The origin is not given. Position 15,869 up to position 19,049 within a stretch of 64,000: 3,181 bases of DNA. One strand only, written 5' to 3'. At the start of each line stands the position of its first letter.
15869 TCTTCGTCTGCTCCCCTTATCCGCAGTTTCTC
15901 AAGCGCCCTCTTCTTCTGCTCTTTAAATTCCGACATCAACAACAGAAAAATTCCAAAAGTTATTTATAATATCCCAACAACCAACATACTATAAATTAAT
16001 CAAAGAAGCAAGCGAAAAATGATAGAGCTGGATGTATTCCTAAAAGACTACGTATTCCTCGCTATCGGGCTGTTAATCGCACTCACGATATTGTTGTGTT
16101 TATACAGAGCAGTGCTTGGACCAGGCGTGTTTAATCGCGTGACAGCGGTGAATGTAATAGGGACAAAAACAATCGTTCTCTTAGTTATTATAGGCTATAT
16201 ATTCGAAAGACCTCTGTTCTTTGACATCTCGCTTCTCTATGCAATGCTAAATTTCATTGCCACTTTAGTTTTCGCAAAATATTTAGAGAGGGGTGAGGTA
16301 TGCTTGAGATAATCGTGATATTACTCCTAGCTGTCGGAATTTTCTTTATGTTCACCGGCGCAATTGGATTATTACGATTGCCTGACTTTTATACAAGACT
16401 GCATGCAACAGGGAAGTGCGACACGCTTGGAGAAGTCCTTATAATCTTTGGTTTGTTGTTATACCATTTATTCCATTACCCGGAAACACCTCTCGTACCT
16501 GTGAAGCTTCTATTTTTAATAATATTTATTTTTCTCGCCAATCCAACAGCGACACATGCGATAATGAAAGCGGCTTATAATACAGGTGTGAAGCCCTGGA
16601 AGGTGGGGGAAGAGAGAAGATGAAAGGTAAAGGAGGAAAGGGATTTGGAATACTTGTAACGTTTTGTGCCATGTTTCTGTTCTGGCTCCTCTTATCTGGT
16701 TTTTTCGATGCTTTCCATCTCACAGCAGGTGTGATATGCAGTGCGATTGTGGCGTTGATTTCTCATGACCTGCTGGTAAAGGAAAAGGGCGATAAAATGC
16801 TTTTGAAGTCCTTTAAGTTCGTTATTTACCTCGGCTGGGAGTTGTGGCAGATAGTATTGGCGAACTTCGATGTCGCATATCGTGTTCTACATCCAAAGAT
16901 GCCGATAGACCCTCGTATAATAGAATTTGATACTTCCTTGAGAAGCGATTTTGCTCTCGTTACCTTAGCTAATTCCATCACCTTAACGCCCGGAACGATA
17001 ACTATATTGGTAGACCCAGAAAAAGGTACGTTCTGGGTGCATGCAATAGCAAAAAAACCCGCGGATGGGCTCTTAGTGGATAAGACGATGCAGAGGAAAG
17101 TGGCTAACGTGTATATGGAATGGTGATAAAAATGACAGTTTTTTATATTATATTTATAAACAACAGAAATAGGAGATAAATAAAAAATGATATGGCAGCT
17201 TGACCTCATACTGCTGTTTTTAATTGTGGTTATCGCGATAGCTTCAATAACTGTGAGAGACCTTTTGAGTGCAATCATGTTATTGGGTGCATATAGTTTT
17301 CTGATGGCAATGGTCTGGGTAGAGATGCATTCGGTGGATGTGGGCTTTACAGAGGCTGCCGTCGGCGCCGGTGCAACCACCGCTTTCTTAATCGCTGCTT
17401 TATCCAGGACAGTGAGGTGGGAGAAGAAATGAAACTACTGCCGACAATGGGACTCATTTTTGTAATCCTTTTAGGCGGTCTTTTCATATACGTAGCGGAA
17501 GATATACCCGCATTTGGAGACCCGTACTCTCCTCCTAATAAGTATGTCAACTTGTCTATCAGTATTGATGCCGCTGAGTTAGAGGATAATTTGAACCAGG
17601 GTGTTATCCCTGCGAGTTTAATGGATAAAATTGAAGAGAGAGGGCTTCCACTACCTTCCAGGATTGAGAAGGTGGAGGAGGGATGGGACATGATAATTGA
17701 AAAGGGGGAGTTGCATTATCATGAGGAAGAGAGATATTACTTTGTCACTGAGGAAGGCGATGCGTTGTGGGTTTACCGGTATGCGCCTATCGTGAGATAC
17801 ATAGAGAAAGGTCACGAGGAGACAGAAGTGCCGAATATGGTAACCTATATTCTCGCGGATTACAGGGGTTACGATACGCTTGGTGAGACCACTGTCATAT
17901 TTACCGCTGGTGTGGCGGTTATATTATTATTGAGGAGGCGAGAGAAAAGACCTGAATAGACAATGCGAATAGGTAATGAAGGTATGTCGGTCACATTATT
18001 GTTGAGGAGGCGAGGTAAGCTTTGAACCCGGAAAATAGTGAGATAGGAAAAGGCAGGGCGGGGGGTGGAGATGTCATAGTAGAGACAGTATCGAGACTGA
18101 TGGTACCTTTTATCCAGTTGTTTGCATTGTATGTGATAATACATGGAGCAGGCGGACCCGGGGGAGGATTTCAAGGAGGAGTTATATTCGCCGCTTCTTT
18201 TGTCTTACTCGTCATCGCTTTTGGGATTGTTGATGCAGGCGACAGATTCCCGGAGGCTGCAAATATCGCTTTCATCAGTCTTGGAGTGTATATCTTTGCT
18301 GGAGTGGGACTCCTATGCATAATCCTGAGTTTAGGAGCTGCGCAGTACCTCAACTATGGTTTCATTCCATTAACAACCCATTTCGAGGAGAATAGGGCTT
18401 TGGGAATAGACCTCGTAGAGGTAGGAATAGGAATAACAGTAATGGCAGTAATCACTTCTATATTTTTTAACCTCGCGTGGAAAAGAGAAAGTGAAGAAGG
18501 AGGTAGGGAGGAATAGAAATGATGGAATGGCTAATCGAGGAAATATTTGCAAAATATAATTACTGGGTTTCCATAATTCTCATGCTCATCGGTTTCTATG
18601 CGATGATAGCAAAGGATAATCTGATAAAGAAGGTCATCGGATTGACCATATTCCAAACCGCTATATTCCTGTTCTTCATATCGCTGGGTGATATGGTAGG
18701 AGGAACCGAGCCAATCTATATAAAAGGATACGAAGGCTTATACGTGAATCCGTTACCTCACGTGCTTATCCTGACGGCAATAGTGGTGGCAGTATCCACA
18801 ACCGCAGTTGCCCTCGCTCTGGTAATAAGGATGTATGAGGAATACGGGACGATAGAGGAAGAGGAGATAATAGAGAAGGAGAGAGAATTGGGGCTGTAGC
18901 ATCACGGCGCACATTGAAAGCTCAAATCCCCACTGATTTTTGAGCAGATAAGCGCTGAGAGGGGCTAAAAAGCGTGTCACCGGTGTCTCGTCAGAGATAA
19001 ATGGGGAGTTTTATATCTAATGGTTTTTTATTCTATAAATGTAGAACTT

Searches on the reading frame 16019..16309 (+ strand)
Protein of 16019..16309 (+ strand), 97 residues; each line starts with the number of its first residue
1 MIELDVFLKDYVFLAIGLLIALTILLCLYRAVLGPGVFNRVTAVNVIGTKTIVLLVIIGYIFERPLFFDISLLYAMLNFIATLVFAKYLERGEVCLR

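Call 53: search_protein_families(library=pfam, proteins=[window:16019-16309:+], max_evalue=10)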
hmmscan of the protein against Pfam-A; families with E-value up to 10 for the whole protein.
window:16019-16309:+ (97 aa): 1 family
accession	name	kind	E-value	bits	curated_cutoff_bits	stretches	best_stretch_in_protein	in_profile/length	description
PF04066.18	MrpF_PhaF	-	8.7e-19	68.2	23.3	1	40-90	3-53/53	Multiple resistance and pH regulation protein F (MrpF / PhaF)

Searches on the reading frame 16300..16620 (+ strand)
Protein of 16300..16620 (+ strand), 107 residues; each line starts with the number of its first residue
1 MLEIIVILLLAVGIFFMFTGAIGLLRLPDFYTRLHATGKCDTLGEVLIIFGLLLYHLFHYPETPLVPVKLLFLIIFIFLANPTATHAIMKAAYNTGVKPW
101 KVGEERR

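Call 53: search_protein_families(library=pfam, proteins=[window:16300-16620:+], max_evalue=10)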
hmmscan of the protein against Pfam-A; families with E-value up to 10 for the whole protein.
window:16300-16620:+ (107 aa): 4 families
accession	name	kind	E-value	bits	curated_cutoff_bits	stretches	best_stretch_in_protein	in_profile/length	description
PF03334.19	PhaG_MnhG_YufB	-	1.2e-27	96.3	23.4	1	9-93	1-80/80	Na+/H+ antiporter subunit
PF19779.4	DUF6264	-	0.21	12.2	31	1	4-39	74-109/183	Family of unknown function (DUF6264)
PF24195.1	DUF7420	-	0.94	10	27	1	40-97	49-105/124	Family of unknown function (DUF7420)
PF02656.20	DUF202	-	3.6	8.5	23.4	1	47-80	20-51/68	Domain of unknown function (DUF202)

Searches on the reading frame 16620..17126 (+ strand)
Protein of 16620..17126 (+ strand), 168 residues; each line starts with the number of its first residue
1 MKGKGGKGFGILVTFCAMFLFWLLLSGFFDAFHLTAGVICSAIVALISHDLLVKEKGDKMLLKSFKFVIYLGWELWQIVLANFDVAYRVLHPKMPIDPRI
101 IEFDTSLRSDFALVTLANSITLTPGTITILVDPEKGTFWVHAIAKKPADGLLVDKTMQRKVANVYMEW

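Call 6: search_protein_families(library=pfam, proteins=[window:16620-17126:+], max_evalue=0.01)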
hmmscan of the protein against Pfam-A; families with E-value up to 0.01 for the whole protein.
window:16620-17126:+ (168 aa): 1 family
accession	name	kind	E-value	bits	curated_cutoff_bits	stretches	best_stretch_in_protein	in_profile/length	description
PF01899.21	MNHE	-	5.2e-38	130.5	27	1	16-149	2-128/145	Na+/H+ ion antiporter subunit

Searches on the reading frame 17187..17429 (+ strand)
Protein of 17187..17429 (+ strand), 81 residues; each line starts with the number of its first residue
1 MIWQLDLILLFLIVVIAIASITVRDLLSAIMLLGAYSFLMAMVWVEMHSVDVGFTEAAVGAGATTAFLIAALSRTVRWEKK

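Call 53: search_protein_families(library=pfam, proteins=[window:17187-17429:+], max_evalue=10)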
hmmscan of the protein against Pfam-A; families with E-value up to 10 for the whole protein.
window:17187-17429:+ (81 aa): 3 families
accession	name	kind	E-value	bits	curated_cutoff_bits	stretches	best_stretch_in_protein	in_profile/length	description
PF13244.11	MbhD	-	1.1e-16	61.1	27.2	1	12-75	2-65/67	MBH, subunit D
PF03419.18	Peptidase_U4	-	0.3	10.8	28.4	1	5-67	64-127/284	Sporulation factor SpoIIGA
PF13829.11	DUF4191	-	5.2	6.8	30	1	6-74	30-97/219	Domain of unknown function (DUF4191)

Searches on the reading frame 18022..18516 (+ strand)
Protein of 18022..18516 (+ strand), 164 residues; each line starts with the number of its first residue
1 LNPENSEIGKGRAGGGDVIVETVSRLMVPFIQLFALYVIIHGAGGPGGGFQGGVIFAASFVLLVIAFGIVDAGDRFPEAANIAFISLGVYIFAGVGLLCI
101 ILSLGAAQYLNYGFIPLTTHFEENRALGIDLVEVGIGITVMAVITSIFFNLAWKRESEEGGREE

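Call 6: search_protein_families(library=pfam, proteins=[window:18022-18516:+], max_evalue=0.01)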
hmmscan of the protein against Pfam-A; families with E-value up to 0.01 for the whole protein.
window:18022-18516:+ (164 aa): 1 family
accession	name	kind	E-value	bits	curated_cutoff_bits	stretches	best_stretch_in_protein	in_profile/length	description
PF04039.18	MnhB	-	4.7e-24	85.5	22.5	1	19-145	1-126/127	Domain related to MnhB subunit of Na+/H+ antiporter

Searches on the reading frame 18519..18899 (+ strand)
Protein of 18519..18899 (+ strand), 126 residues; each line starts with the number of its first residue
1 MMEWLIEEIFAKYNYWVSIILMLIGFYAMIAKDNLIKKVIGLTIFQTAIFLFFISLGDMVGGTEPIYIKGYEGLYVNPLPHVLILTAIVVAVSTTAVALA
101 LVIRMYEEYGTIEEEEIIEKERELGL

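Call 6: search_protein_families(library=pfam, proteins=[window:18519-18899:+], max_evalue=0.01)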
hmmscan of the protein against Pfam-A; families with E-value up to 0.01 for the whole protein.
window:18519-18899:+ (126 aa): 1 family
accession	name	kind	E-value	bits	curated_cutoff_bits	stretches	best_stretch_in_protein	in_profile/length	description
PF00420.29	Oxidored_q2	-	1.7e-23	82.6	26.1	1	16-117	4-90/95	NADH-ubiquinone/plastoquinone oxidoreductase chain 4L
